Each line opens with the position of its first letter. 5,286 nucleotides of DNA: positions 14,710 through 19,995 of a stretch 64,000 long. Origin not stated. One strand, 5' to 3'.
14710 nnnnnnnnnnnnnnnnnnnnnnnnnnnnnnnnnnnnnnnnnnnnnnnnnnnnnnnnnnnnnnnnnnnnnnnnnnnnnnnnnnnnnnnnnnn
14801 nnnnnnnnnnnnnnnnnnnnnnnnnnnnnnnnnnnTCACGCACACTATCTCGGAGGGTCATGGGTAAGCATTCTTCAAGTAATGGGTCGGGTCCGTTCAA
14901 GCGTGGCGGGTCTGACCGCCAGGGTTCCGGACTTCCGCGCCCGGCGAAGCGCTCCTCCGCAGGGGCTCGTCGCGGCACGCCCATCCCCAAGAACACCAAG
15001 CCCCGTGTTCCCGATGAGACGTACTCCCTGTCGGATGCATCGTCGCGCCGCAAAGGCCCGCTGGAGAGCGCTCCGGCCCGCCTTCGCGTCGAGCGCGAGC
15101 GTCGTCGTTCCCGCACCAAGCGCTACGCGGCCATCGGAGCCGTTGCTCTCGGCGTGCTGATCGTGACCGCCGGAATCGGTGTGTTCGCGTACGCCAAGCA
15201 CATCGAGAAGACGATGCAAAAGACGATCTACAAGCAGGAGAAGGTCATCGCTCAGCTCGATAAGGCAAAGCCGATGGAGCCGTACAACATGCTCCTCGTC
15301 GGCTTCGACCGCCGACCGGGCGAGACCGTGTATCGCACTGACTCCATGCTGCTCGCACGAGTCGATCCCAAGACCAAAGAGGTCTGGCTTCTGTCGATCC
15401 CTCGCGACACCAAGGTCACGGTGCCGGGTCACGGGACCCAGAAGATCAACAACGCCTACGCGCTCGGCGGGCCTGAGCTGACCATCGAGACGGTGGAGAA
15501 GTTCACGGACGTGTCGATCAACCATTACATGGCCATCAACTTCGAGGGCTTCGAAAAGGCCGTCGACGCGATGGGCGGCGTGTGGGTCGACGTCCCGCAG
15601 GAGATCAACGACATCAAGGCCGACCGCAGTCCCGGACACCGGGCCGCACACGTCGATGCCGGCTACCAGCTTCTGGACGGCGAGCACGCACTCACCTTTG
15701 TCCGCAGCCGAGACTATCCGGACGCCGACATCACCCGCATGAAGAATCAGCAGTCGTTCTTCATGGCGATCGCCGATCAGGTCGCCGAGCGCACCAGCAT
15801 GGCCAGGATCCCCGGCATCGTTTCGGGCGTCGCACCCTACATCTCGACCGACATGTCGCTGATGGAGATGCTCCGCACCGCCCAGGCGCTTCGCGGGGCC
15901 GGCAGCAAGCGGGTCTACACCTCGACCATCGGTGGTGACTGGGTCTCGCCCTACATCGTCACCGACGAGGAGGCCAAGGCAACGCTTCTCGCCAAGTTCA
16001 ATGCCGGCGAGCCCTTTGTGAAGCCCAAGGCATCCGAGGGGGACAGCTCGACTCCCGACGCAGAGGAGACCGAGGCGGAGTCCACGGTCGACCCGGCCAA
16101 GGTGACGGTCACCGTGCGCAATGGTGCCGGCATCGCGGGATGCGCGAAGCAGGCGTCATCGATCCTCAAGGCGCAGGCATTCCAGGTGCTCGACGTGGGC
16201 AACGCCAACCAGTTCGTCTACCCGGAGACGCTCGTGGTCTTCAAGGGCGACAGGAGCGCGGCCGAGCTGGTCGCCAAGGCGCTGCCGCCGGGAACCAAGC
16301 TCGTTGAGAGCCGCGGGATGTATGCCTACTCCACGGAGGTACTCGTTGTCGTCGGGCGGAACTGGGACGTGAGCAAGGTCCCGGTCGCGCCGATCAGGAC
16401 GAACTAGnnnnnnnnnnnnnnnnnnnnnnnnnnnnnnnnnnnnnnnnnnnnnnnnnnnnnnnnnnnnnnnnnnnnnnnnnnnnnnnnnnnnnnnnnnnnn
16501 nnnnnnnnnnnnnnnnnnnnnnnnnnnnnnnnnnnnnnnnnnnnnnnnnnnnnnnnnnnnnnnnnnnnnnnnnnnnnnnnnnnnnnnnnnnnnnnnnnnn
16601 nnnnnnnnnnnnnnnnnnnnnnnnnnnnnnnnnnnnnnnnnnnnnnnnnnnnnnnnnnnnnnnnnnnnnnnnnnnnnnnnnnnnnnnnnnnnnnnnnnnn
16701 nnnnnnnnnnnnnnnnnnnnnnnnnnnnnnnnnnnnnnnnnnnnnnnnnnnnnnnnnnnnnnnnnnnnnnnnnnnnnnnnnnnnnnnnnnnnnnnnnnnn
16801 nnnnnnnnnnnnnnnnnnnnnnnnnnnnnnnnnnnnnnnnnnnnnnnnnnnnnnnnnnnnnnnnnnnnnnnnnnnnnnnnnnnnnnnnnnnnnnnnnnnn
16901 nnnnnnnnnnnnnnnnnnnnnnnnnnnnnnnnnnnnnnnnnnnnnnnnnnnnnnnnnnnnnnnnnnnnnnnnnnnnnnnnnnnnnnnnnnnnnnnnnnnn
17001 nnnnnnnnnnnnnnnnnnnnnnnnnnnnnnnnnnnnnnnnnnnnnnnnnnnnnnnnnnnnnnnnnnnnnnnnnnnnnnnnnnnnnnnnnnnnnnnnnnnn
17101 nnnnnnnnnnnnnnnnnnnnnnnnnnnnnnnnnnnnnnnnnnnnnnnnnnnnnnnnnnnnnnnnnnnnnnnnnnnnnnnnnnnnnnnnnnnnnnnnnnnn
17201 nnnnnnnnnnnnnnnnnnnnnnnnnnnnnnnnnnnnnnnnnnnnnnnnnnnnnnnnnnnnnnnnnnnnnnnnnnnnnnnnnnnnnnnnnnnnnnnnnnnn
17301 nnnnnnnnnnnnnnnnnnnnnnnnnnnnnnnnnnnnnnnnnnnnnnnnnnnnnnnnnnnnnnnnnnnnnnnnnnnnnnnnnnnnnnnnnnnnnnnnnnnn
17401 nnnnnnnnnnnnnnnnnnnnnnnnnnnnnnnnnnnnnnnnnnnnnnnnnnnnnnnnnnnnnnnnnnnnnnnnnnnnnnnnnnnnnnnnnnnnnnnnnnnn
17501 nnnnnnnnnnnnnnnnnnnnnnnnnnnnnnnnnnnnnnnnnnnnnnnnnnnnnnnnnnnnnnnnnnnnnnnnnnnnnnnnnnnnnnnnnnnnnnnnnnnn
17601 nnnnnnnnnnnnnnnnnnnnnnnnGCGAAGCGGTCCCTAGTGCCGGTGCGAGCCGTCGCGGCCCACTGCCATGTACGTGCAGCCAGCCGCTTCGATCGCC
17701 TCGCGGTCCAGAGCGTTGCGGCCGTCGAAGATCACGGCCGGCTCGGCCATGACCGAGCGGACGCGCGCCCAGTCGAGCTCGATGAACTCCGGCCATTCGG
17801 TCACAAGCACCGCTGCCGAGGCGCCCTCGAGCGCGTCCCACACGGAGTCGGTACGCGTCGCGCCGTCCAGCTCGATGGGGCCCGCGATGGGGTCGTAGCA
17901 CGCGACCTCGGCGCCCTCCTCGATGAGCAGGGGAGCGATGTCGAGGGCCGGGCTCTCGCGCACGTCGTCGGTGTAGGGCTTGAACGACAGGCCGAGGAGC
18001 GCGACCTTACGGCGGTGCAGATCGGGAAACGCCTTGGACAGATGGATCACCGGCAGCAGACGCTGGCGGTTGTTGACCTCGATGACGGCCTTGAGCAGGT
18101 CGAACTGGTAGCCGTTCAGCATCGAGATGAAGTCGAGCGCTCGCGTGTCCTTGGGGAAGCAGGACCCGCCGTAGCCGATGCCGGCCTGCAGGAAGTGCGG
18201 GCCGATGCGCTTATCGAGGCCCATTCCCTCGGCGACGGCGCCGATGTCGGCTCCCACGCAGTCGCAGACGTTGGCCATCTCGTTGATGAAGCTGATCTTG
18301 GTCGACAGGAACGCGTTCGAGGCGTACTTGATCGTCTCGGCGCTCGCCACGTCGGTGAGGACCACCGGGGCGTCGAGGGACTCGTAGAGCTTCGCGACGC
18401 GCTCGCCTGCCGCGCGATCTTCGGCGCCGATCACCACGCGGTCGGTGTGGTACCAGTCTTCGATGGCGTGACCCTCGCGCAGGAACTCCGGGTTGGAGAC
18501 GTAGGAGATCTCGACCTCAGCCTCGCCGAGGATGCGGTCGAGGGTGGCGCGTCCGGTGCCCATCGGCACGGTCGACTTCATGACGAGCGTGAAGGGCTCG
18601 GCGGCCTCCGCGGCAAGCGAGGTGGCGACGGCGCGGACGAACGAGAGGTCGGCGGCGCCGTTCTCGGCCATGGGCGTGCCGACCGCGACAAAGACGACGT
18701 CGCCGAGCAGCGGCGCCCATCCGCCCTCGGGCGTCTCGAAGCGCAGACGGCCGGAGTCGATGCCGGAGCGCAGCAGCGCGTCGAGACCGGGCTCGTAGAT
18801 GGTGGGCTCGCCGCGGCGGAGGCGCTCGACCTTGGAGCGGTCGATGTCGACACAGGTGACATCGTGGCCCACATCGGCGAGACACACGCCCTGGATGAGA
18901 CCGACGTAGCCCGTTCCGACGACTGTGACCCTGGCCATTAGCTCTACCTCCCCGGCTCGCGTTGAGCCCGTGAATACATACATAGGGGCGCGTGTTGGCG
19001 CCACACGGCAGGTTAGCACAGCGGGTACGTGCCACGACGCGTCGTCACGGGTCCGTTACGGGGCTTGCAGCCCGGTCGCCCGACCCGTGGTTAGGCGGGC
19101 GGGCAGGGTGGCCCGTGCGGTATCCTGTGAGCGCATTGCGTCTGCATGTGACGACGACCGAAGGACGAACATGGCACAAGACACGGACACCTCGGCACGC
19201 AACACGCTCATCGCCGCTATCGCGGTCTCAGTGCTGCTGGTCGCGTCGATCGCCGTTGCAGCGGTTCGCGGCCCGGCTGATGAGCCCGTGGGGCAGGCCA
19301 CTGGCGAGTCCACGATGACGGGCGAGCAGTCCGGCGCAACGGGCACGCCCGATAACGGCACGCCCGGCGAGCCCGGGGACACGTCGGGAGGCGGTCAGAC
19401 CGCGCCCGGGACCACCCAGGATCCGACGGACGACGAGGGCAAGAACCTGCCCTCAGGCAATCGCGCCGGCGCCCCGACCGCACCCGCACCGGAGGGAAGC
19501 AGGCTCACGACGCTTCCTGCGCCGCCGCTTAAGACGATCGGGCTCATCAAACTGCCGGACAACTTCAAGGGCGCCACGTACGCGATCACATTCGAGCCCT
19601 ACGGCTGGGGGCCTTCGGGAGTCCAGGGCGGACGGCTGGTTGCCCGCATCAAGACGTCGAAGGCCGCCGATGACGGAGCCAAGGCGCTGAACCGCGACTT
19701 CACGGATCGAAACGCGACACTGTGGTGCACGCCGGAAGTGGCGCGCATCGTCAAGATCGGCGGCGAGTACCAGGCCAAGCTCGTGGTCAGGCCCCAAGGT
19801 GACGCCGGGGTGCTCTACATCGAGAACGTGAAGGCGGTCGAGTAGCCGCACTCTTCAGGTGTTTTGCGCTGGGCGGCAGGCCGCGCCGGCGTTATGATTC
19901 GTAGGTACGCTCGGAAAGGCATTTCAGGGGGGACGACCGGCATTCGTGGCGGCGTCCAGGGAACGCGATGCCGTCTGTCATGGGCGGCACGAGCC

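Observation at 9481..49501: Candidate anchor-polymer / ligase / cargo supercluster: anionic wall-polymer synthesis genes interleaved with 21 CWB2 modules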

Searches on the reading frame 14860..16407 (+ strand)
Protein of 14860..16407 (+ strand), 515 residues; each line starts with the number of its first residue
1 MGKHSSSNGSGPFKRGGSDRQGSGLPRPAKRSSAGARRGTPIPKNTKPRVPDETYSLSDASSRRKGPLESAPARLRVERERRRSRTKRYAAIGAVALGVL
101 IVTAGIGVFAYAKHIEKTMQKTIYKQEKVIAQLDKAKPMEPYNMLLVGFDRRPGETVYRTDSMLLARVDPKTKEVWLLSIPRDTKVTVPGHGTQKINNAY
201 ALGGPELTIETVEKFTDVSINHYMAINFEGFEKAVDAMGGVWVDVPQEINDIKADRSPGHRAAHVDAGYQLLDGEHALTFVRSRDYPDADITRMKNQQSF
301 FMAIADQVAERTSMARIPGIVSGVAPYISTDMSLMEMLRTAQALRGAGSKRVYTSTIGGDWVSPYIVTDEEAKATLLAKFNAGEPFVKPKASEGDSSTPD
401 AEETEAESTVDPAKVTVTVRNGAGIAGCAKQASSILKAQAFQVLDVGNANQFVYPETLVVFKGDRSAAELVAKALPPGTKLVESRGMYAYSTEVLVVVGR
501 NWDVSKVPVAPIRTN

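Call 4: search_protein_families(library=pfam, proteins=[window:14860-16407:+], max_evalue=0.001)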
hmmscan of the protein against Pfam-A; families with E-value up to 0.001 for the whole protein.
window:14860-16407:+ (515 aa): 2 families
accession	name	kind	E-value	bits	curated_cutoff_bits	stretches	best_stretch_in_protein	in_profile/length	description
PF03816.19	LytR_cpsA_psr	-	5.7e-44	150.3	24.6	1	159-309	1-149/150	LytR_cpsA_psr family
PF13399.11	LytR_C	-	1.3e-14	55.3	22.2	1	415-502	2-86/86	LytR cell envelope-related transcriptional attenuator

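Call 32: search_protein_families(library=ncbifam, proteins=[window:14860-16407:+], max_evalue=0.001)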
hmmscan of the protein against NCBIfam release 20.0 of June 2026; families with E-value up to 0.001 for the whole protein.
window:14860-16407:+ (515 aa): 4 families
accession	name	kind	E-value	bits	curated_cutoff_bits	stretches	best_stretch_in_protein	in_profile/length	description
NF006897.1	PRK09379.1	equivalog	2.5e-40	138.6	441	1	95-358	10-267/298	polyisoprenyl-teichoic acid--peptidoglycan teichoic acid transferase TagU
TIGR00350.1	lytR_cpsA_psr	domain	3.5e-40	137.7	62.3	1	159-309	2-151/152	LCP family glycopolymer transferase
NF047591.1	ligase_LytR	equivalog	3.6e-30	105.4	450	1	99-334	11-261/336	glycopolymer--peptidoglycan transferase LytR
NF051849.1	LCP_trans_Cps2A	equivalog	7.9e-27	94.6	650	1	112-342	195-419/477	LCP family glycopolymer transferase CpsA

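Call 51: find_homologous_proteins(query=window:14860-16404:+, max_evalue=1e-20)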
Query window:14860-16404:+ (515 aa): 501 proteins with E <= 1e-20 among 8000 candidates; the best 120 are listed.
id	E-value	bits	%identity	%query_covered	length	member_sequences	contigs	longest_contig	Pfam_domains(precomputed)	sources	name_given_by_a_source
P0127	0.0e+0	1143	100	100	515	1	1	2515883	PF03816.20,PF13399.12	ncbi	-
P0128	9.7e-224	762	70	93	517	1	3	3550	PF03816.20,PF13399.12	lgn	-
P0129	3.8e-222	756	66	100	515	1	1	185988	PF03816.20,PF13399.12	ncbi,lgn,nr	ncbi:MAG: LCP family protein [Coriobacteriia bacterium]|nr:LCP family protein [Coriobacteriia bacter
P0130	4.5e-213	727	64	100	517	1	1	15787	PF03816.20,PF13399.12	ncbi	-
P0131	2.3e-211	721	64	99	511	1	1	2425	PF03816.20,PF13399.12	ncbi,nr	ncbi:MAG: LytR family transcriptional regulator [Actinobacteria bacterium]|nr:MAG: LytR family trans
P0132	2.3e-210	718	64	100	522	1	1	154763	PF03816.20,PF13399.12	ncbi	-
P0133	2.5e-206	704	64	100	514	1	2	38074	PF03816.20,PF13399.12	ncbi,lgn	-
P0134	2.8e-206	704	63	100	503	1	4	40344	PF03816.20,PF13399.12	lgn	-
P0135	6.7e-200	683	60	100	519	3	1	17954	PF03816.20,PF13399.12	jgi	-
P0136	7.3e-200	683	60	100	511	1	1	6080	PF03816.20,PF13399.12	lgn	-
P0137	7.9e-197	673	60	100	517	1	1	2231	PF03816.20,PF13399.12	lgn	-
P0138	3.4e-195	668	59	100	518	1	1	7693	PF03816.20,PF13399.12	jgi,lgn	-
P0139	7.7e-195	666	61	100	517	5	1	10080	PF03816.20,PF13399.12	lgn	-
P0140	2.2e-194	665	60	100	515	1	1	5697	PF03816.20,PF13399.12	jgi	-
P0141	9.5e-193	659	60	100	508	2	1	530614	PF03816.20,PF13399.12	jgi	jgi:LCP family protein required for cell wall assembly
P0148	6.5e-190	650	59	100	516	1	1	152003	PF03816.20,PF13399.12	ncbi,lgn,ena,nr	ncbi:MAG: hypothetical protein CVT67_01225 [Actinobacteria bacterium HGW-Actinobacteria-7]|nr:MAG: h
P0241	9.1e-159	547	51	100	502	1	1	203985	PF03816.20,PF13399.12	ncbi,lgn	-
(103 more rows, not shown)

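Call 52: find_encoding_contigs(protein=P0129, flank=10000, max_places=1)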
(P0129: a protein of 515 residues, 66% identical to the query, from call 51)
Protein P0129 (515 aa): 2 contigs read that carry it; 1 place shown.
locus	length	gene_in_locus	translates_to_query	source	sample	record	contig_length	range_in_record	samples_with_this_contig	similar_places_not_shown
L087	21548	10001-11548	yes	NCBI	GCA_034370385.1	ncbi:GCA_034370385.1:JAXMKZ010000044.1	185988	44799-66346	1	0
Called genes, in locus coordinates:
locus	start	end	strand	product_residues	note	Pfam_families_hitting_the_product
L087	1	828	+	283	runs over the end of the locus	PF00119:ATP-synt_A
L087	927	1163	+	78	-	PF00137:ATP-synt_C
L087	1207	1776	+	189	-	PF00430:ATP-synt_B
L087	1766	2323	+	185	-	PF00213:OSCP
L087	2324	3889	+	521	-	PF02874:ATP-synt_ab_N, PF09378:HAS-barrel (faint), PF00006:ATP-synt_ab, PF00306:ATP-synt_ab_C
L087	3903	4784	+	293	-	PF00231:ATP-synt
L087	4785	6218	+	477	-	PF02874:ATP-synt_ab_N, PF00006:ATP-synt_ab, PF22919:ATP-synt_VA_C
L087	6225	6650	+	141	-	PF02823:ATP-synt_DE_N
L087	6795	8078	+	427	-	PF00275:EPSP_synthase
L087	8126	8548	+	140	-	PF22817:ApeP-like (weak), PF07977:FabA, PF22818:ApeI-like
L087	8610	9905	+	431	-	PF03446:NAD_binding_2, PF03721:UDPG_MGDP_dh_N, PF00984:UDPG_MGDP_dh, PF03720:UDPG_MGDP_dh_C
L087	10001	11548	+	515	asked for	PF03816:LytR_cpsA_psr, PF13399:LytR_C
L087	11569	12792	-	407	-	PF13439:Glyco_transf_4, PF13579:Glyco_trans_4_4, PF00534:Glycos_transf_1, PF13692:Glyco_trans_1_4, PF13524:Glyco_trans_1_2 (weak)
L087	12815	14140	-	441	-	PF03721:UDPG_MGDP_dh_N, PF00984:UDPG_MGDP_dh, PF03720:UDPG_MGDP_dh_C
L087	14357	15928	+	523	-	PF01943:Polysacc_synt, PF13440:Polysacc_synt_3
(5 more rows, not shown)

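Call 53: find_encoding_contigs(protein=P0148, flank=10000, max_places=1)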
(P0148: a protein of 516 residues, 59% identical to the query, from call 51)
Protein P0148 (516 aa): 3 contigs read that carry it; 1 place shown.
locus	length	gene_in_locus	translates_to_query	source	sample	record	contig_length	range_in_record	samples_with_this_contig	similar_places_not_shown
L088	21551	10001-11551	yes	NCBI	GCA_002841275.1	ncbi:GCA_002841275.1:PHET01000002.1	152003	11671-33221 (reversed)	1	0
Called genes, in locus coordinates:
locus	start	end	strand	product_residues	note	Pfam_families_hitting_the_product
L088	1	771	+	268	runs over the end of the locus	PF00119:ATP-synt_A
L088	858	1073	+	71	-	PF00137:ATP-synt_C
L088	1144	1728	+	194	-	PF00430:ATP-synt_B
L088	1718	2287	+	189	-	PF00213:OSCP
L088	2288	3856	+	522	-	PF02874:ATP-synt_ab_N, PF00006:ATP-synt_ab, PF00306:ATP-synt_ab_C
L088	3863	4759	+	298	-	PF00231:ATP-synt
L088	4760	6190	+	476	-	PF02874:ATP-synt_ab_N, PF00006:ATP-synt_ab, PF22919:ATP-synt_VA_C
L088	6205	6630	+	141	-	PF02823:ATP-synt_DE_N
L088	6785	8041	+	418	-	PF00275:EPSP_synthase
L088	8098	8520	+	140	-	PF22817:ApeP-like (weak), PF07977:FabA, PF22818:ApeI-like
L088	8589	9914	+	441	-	PF03446:NAD_binding_2 (weak), PF03721:UDPG_MGDP_dh_N, PF00984:UDPG_MGDP_dh, PF03720:UDPG_MGDP_dh_C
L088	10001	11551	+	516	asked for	PF03816:LytR_cpsA_psr, PF13399:LytR_C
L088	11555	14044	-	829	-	PF17996:CE2_N (faint), PF08486:SpoIID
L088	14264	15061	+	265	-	PF01048:PNP_UDP_1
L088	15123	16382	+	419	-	PF05221:AdoHcyase, PF02826:2-Hacid_dh_C, PF00670:AdoHcyase_NAD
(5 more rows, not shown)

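Call 54: find_encoding_contigs(protein=P0241, flank=10000, max_places=1)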
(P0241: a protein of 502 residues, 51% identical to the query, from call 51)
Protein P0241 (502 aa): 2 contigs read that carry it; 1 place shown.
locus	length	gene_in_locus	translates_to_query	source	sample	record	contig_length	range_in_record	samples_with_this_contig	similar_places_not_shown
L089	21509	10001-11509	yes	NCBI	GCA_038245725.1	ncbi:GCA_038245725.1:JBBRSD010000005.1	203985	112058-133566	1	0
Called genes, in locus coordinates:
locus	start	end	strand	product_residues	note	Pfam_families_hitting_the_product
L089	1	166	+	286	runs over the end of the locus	PF00119:ATP-synt_A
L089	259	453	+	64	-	PF00137:ATP-synt_C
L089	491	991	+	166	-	PF00430:ATP-synt_B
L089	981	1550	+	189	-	PF00213:OSCP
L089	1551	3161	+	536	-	PF02874:ATP-synt_ab_N, PF00006:ATP-synt_ab, PF00306:ATP-synt_ab_C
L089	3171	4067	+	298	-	PF00231:ATP-synt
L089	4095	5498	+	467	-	PF02874:ATP-synt_ab_N, PF00006:ATP-synt_ab, PF22919:ATP-synt_VA_C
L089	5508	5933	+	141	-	PF02823:ATP-synt_DE_N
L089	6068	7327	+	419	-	PF00275:EPSP_synthase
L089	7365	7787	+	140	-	PF22817:ApeP-like (weak), PF07977:FabA, PF22818:ApeI-like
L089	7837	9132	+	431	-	PF03446:NAD_binding_2 (weak), PF03721:UDPG_MGDP_dh_N, PF00984:UDPG_MGDP_dh, PF03720:UDPG_MGDP_dh_C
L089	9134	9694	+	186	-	-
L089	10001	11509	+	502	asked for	PF03816:LytR_cpsA_psr, PF13399:LytR_C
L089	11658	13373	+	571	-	PF04122:CW_binding_2, PF03734:YkuD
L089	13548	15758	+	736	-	PF08486:SpoIID, PF04122:CW_binding_2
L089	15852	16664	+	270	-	PF01048:PNP_UDP_1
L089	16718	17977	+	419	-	PF05221:AdoHcyase, PF02826:2-Hacid_dh_C (weak), PF00670:AdoHcyase_NAD, PF07991:KARI_N (weak)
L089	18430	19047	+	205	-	PF00665:rve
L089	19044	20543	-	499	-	PF13727:CoA_binding_3, PF02397:Bac_transf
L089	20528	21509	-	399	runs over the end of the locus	PF09314:DUF1972 (faint), PF13439:Glyco_transf_4, PF13579:Glyco_trans_4_4, PF20706:GT4-conflict (weak), PF00534:Glycos_transf_1, PF13692:Glyco_trans_1_4, PF13524:Glyco_trans_1_2 (weak)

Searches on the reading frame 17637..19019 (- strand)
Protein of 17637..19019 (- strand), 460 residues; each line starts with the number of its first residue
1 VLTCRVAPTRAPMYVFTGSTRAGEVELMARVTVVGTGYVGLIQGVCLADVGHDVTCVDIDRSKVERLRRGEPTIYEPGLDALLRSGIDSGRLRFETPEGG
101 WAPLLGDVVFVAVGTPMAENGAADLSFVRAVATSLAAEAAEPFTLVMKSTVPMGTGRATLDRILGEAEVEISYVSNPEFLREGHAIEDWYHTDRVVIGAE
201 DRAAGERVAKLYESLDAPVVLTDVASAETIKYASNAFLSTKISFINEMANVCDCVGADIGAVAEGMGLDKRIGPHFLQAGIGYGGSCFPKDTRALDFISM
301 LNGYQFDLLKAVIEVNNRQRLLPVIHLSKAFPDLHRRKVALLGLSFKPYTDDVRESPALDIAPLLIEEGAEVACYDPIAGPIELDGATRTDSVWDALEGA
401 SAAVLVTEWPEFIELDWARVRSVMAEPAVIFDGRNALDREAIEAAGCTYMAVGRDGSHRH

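Call 4: search_protein_families(library=pfam, proteins=[window:17637-19019:-], max_evalue=0.001)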
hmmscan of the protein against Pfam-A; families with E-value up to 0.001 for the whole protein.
window:17637-19019:- (460 aa): 4 families
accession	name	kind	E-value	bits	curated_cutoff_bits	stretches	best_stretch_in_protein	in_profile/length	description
PF03721.20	UDPG_MGDP_dh_N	-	1.5e-52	178.3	27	1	30-210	2-186/187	UDP-glucose/GDP-mannose dehydrogenase family, NAD binding domain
PF00984.24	UDPG_MGDP_dh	-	6.6e-36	122.7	25.4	1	226-317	2-93/94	UDP-glucose/GDP-mannose dehydrogenase family, central domain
PF03720.21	UDPG_MGDP_dh_C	-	2.3e-29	102.2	30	1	340-439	1-103/103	UDP-glucose/GDP-mannose dehydrogenase family, UDP binding domain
PF02558.23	ApbA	-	0.00043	20.4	22.2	1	31-77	1-46/150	Ketopantoate reductase PanE/ApbA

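Call 32: search_protein_families(library=ncbifam, proteins=[window:17637-19019:-], max_evalue=0.001)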
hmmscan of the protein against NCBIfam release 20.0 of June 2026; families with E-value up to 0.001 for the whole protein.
window:17637-19019:- (460 aa): 6 families
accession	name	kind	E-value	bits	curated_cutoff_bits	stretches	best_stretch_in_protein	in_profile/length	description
NF047673.2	TeichurnBiosyTuaD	equivalog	3.8e-142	474.5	700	1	28-455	1-432/439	UDP-glucose 6-dehydrogenase TuaD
TIGR03026.1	NDP-sugDHase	subfamily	5.2e-125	417.4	189.8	1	30-435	2-413/413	nucleotide sugar dehydrogenase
NF041297.1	UDPGDh_AglM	equivalog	8.3e-108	361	670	1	30-440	2-420/429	UDP-glucose 6-dehydrogenase AglM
NF040825.1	UDPMaNacDH_Arch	equivalog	8.3e-49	166.6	750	1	30-440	2-404/418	UDP-N-acetyl-D-mannosamine dehydrogenase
NF008286.0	PRK11064.1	equivalog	8.4e-42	143.2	459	1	29-421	4-408/420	UDP-N-acetyl-D-mannosamine dehydrogenase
NF011631.0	PRK15057.1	equivalog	1.1e-36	126.8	757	1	30-378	2-338/388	UDP-glucose 6-dehydrogenase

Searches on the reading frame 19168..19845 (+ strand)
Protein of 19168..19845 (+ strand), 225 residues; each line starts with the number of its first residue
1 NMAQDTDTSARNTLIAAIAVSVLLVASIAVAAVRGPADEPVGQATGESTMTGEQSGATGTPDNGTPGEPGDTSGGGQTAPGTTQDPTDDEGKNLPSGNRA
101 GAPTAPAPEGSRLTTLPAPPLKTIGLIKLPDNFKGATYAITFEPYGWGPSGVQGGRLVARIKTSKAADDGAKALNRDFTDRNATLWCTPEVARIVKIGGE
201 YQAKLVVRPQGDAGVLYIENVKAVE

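Call 42: search_protein_families(library=pfam, proteins=[window:19168-19845:+], max_evalue=1)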
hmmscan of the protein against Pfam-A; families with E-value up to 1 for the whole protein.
window:19168-19845:+ (225 aa): 0 families
